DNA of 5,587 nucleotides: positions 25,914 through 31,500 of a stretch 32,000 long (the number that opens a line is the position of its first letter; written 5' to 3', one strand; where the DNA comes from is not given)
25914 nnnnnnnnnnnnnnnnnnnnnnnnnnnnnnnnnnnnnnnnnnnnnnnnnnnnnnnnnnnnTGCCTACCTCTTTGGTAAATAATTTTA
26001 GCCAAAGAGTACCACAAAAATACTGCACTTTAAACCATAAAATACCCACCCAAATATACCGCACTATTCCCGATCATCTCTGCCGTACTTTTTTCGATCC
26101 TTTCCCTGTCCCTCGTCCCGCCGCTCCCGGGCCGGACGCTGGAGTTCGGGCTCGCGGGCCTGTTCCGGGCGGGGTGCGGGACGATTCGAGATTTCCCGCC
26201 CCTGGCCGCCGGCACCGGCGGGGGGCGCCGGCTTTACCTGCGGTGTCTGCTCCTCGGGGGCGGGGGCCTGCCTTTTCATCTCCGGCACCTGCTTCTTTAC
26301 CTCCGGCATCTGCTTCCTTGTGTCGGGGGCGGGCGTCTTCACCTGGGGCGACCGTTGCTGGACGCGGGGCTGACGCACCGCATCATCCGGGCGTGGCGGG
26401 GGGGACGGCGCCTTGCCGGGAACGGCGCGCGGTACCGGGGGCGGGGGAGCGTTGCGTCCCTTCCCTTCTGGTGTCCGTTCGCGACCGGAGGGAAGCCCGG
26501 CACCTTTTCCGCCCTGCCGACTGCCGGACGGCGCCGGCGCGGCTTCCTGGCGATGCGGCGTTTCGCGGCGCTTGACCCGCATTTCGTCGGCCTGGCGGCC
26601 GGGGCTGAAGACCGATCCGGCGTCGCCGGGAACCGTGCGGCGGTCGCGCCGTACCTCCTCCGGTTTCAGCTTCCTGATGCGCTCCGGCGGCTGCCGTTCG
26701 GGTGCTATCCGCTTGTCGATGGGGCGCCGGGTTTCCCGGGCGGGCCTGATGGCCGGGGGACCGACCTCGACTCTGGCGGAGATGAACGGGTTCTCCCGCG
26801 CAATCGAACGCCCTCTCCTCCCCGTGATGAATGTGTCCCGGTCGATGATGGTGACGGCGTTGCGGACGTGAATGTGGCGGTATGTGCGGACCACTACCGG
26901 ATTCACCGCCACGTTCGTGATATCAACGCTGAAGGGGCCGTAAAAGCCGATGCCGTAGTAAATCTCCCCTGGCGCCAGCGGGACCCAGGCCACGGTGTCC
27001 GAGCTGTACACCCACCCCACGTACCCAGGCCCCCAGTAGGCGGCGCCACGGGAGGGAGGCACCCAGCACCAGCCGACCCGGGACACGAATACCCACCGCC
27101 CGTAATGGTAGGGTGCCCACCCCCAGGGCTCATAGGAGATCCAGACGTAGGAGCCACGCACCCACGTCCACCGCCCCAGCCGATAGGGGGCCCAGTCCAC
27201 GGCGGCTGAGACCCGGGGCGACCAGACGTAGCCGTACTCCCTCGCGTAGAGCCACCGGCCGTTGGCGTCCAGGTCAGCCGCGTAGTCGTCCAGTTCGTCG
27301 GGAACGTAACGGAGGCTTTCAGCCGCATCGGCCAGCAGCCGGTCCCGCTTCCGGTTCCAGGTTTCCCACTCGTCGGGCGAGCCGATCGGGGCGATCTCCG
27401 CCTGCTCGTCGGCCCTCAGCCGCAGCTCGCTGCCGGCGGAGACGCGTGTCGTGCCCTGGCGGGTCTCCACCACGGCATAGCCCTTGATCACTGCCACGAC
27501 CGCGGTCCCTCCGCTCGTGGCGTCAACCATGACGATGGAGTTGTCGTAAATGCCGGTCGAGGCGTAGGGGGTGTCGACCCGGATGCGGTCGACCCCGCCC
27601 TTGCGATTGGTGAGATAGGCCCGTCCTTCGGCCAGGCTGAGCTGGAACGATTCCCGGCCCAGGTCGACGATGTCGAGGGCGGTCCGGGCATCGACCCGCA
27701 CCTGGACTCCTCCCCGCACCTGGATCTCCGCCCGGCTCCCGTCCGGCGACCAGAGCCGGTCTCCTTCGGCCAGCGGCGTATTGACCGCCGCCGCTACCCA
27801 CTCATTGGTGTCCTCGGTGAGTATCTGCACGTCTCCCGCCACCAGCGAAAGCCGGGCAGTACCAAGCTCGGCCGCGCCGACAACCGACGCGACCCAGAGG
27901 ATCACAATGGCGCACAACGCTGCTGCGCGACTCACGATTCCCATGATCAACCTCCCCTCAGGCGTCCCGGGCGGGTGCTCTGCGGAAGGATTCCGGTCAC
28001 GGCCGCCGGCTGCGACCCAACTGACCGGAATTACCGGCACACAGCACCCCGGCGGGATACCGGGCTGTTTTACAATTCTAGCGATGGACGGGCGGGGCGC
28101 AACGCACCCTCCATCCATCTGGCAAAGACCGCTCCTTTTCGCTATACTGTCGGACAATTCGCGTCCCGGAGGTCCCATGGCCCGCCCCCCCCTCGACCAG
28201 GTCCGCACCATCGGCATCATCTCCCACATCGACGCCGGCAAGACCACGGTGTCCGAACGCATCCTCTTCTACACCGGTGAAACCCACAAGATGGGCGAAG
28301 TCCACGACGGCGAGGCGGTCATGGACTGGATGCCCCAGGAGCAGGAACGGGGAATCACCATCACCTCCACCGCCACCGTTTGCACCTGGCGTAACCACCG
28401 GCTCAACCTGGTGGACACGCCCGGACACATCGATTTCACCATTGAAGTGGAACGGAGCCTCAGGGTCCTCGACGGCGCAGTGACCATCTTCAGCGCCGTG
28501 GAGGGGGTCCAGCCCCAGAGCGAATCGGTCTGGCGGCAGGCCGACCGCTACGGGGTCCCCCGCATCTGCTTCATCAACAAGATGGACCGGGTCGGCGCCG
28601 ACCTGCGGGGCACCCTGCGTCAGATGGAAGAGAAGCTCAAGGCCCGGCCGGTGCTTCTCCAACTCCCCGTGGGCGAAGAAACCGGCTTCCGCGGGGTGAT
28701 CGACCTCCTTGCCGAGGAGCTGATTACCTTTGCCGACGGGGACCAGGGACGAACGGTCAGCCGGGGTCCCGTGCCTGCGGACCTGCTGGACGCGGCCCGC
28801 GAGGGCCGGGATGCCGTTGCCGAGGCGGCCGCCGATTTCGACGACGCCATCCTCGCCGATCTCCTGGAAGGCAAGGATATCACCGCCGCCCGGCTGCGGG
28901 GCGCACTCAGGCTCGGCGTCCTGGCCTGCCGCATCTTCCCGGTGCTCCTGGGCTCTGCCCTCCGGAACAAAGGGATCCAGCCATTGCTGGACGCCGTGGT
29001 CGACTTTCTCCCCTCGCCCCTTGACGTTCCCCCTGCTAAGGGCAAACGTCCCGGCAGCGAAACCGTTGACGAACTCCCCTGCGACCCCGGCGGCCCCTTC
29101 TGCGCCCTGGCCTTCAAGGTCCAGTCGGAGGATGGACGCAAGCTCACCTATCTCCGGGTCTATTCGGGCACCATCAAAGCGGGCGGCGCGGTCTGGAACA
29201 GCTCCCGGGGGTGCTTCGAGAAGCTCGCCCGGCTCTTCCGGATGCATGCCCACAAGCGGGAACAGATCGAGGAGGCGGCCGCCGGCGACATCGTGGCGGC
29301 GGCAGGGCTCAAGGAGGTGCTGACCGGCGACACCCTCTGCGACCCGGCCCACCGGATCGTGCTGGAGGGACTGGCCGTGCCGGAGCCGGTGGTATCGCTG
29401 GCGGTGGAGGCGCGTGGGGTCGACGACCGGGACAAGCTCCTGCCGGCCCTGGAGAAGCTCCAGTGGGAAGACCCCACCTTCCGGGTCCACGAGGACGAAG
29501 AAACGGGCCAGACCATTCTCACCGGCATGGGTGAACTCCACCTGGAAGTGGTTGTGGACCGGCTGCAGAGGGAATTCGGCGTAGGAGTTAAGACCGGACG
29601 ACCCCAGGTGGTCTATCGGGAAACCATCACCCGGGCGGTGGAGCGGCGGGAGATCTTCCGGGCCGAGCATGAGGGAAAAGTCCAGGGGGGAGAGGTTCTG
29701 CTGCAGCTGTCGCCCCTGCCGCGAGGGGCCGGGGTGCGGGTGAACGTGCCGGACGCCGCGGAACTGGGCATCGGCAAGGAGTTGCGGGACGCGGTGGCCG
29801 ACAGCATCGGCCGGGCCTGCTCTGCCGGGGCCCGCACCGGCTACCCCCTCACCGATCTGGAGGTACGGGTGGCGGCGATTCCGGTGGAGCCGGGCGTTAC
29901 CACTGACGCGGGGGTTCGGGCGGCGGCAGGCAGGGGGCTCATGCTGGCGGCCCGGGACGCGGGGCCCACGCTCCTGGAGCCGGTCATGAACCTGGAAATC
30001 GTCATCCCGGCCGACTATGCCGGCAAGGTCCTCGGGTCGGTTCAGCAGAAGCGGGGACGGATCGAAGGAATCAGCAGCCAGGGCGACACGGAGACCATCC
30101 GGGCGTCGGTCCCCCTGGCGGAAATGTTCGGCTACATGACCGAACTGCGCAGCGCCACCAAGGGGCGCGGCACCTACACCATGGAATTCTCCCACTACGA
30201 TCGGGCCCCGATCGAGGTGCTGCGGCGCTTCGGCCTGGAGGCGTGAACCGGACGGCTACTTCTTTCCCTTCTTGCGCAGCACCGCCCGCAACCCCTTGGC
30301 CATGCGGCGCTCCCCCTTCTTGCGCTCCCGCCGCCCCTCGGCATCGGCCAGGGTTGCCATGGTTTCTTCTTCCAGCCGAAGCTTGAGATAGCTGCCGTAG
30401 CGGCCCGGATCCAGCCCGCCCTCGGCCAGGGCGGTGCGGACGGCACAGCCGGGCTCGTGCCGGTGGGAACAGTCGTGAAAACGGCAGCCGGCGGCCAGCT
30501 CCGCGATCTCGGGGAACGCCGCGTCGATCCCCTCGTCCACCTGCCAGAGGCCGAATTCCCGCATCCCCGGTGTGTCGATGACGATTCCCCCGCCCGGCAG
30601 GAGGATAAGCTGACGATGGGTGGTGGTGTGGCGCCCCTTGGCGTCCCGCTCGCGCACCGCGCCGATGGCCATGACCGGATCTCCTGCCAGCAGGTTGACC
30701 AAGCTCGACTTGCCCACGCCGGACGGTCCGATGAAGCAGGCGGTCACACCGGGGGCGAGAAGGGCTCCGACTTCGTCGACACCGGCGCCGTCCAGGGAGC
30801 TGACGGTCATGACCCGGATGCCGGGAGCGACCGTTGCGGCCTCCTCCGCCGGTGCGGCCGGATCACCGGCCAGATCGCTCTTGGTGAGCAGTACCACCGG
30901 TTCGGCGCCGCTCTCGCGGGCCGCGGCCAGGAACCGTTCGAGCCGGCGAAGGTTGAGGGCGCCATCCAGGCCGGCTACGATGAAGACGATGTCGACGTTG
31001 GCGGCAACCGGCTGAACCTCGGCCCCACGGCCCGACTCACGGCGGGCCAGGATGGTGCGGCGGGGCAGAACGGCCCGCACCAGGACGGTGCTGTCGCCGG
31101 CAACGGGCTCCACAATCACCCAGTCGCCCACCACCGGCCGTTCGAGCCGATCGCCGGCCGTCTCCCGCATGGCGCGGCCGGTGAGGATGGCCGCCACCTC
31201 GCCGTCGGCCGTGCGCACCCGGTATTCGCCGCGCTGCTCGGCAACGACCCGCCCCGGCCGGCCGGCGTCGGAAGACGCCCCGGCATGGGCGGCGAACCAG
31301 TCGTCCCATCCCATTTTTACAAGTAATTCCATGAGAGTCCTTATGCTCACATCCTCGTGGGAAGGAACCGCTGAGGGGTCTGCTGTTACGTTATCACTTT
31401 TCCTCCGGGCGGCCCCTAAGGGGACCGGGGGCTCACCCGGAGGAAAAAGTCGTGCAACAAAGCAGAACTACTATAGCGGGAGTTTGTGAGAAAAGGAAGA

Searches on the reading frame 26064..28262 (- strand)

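Call 53: search_protein_families(library=pfam, proteins=[window:26064-28262:-], max_evalue=0.00001)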
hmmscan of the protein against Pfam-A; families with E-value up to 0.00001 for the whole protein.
window:26064-28262:- (732 aa): 2 families
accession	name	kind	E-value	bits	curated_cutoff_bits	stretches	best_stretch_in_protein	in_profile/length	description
PF20245.3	DUF6600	-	4e-28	97.9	27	1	330-432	3-101/102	Family of unknown function (DUF6600)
PF04773.18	FecR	-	1.1e-12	48.7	24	1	168-262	1-95/97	FecR protein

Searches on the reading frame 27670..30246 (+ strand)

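Call 53: search_protein_families(library=pfam, proteins=[window:27670-30246:+], max_evalue=0.00001)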
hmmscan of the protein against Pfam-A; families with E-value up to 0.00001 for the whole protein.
window:27670-30246:+ (858 aa): 6 families
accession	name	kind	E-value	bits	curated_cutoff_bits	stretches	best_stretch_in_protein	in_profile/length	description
PF00009.33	GTP_EFTU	-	1.7e-63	214.1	26.5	1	177-449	2-188/188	Elongation factor Tu GTP binding domain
PF14492.12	EFG_III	-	1e-30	106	27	1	570-643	1-74/75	Elongation Factor G, domain III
PF00679.30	EFG_C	-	7.8e-29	100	27.9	1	768-852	2-87/89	Elongation factor G C-terminus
PF03144.31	GTP_EFTU_D2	-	1e-14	55.1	30.3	1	492-557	3-73/73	Elongation factor Tu domain 2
PF22042.2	EF-G_D2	-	1.6e-13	51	27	1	476-558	1-83/84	Elongation factor G domain 2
PF03764.24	EFG_IV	-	6.1e-12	45.8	24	1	645-764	1-120/121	Elongation factor G, domain IV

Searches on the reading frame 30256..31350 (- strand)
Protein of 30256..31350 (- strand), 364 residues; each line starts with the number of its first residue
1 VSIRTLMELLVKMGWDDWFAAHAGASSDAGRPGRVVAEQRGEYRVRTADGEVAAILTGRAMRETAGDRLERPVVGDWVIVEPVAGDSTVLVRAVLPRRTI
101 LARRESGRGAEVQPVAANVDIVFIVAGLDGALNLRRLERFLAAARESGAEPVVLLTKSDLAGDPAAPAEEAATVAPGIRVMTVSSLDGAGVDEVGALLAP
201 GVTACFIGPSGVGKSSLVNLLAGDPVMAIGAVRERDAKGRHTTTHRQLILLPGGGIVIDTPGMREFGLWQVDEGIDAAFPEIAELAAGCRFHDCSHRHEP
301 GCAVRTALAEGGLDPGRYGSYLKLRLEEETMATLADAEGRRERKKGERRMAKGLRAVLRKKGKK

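Call 53: search_protein_families(library=pfam, proteins=[window:30256-31350:-], max_evalue=0.00001)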
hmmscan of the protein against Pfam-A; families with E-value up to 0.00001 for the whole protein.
window:30256-31350:- (364 aa): 2 families
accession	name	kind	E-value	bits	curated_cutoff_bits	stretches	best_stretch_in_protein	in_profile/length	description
PF03193.22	RsgA_GTPase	-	7.5e-49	166.3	30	1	94-269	1-174/174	RsgA GTPase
PF01926.29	MMR_HSR1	-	8.6e-06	26.3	21.9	0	204-284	2-75/113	50S ribosome-binding GTPase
